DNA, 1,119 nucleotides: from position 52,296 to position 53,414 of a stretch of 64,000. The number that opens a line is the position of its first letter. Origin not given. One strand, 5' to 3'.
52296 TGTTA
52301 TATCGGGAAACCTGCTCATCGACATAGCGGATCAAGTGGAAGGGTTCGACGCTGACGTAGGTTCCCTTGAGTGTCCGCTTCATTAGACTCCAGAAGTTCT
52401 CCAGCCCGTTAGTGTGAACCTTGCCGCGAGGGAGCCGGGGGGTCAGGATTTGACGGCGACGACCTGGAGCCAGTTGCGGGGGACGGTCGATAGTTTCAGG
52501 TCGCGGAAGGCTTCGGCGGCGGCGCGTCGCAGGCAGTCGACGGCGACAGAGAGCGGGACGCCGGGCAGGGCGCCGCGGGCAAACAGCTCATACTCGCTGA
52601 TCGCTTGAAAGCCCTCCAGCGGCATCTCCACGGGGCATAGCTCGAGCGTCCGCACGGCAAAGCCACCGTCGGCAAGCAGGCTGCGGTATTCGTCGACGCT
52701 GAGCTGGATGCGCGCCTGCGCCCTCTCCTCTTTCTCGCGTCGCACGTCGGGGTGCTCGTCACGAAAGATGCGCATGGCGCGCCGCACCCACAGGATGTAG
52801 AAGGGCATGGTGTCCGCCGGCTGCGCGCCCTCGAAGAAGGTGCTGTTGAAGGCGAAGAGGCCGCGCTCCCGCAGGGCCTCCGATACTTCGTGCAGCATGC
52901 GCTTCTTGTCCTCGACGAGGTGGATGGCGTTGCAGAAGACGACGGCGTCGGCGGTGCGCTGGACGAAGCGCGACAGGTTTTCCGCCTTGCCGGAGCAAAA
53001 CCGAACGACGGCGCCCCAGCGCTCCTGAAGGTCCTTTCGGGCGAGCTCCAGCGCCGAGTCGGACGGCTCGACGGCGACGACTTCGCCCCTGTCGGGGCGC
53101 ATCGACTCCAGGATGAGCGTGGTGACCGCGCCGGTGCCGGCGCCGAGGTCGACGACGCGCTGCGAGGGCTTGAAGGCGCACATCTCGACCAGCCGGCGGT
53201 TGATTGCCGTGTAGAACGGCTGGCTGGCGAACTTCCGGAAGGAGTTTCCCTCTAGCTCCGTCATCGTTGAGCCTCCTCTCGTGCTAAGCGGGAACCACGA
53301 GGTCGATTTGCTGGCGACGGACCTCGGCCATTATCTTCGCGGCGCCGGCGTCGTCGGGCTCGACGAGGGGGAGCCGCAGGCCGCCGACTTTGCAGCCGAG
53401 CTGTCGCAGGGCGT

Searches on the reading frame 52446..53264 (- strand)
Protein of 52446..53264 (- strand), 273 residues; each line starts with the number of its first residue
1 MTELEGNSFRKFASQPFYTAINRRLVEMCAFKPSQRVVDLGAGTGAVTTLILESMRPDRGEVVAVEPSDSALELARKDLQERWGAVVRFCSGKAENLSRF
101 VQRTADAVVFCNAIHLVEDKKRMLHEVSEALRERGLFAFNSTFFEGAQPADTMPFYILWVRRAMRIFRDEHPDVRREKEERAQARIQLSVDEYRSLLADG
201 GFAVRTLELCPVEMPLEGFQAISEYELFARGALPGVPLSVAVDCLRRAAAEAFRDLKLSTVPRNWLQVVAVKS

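Call 5: search_protein_families(library=pfam, proteins=[window:52446-53264:-], max_evalue=1)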
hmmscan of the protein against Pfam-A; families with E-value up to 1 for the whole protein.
window:52446-53264:- (273 aa): 19 families
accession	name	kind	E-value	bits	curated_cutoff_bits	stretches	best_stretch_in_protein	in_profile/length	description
PF13649.12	Methyltransf_25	-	6.6e-15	56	27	1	37-135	1-97/97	Methyltransferase domain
PF13847.12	Methyltransf_31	-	1.5e-14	54.4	27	1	33-143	3-113/145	Methyltransferase domain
PF08242.18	Methyltransf_12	-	4.7e-14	53.3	30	1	38-137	1-98/98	Methyltransferase domain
PF08241.18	Methyltransf_11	-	8.1e-14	52.5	21.2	1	38-139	1-95/95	Methyltransferase domain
PF01209.24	Ubie_methyltran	-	2.1e-08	34.3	20.1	1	26-136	40-148/233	ubiE/COQ5 methyltransferase family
PF13489.12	Methyltransf_23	-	3e-07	30.8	27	1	23-140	10-117/164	Methyltransferase domain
PF13578.12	Methyltransf_24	-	5.9e-07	30.8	26.3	1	38-140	1-103/105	Methyltransferase domain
PF05175.20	MTS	-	5.7e-06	26.5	23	1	25-135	23-134/170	Methyltransferase small domain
PF01135.25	PCMT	-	7.5e-05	23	20.3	1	11-82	54-121/210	Protein-L-isoaspartate(D-aspartate) O-methyltransferase (PCMT)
PF01728.25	FtsJ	-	0.00078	19.8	24.1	1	30-72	17-58/181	FtsJ-like methyltransferase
PF00891.24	Methyltransf_2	-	0.0015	18.3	22.3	1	21-136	50-161/210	O-methyltransferase domain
PF10017.15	Methyltransf_33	-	0.0043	16.6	23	1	25-83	53-112/304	Histidine-specific methyltransferase, SAM-dependent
PF00398.26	RrnaAD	-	0.0048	16.5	24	1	8-78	3-71/263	Ribosomal RNA adenine dimethylase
PF01189.24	Methyltr_RsmB-F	-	0.0091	16.1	27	1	31-79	6-53/199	16S rRNA methyltransferase RsmB/F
PF02636.23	Methyltransf_28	-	0.029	14.3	23.3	1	33-133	16-126/249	Putative S-adenosyl-L-methionine-dependent methyltransferase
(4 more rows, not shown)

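Call 6: search_protein_families(library=ncbifam, proteins=[window:52446-53264:-], max_evalue=1)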
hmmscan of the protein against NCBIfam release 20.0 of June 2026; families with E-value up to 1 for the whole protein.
window:52446-53264:- (273 aa): 65 families (the best 25 are shown)
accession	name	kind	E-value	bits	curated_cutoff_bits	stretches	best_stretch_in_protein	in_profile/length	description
NF045667.1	MTase_DVU1556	equivalog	4.4e-13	49.2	155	1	19-208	8-166/213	DVU_1556 family methyltransferase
TIGR02072.1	BioC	equivalog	1.7e-11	44.4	184.95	1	22-143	20-135/244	malonyl-ACP O-methyltransferase BioC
NF001244.0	PRK00216.1-5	equivalog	2.6e-11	43.3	216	1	22-138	37-152/236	bifunctional demethylmenaquinone methyltransferase/2-methoxy-6-polyprenyl-1,4-benzoquinol methylase UbiE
TIGR01934.1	MenG_MenH_UbiE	subfamily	1.5e-10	40.8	158.35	1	22-138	28-140/223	ubiquinone/menaquinone biosynthesis methyltransferase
NF043040.1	corrin_prot_MT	hypoth_equivalog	2.6e-10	40.1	180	1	19-137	28-145/216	corrinoid protein-associated methyltransferase CpaM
NF041537.1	ArsM_AhpD_UU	exception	4.3e-10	38.9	510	1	31-137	74-178/345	arsenite methyltransferase/AhpD domain selenoprotein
NF008823.0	PRK11873.1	subfamily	9.3e-10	38.4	263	1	28-150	72-192/272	arsenite methyltransferase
NF052510.1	methyltran_MpqE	exception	3.8e-09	36.3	335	1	22-137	35-149/234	methyl-plastoquinone biosynthesis methyltransferase MpqE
NF047649.1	MTase_UXPK_star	exception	7.9e-09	34.9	460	1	29-141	73-183/283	methyltransferase/UXPK-star double selenoprotein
NF041536.1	ArsM_DUF2284_UU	exception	8.8e-09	34.2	575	1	31-147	74-188/459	arsenite methyltransferase/DUF2284 domain selenoprotein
NF001240.0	PRK00216.1-1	equivalog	4.5e-07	29.2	378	1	23-135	53-164/251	bifunctional demethylmenaquinone methyltransferase/2-methoxy-6-polyprenyl-1,4-benzoquinol methylase UbiE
TIGR01983.1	UbiG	equivalog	6.7e-07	28.8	102.95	1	34-139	50-151/228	bifunctional 2-polyprenyl-6-hydroxyphenol methylase/3-demethylubiquinol 3-O-methyltransferase UbiG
NF002463.0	PRK01683.1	equivalog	1.5e-06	28.1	297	1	22-139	20-128/258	trans-aconitate 2-methyltransferase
TIGR03534.1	RF_mod_PrmC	equivalog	1.7e-06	27.7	199.1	1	32-109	87-161/253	peptide chain release factor N(5)-glutamine methyltransferase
TIGR02469.1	CbiT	equivalog_domain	2.5e-06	27.7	78.3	1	24-133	8-114/124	precorrin-6Y C5,15-methyltransferase (decarboxylating) subunit CbiT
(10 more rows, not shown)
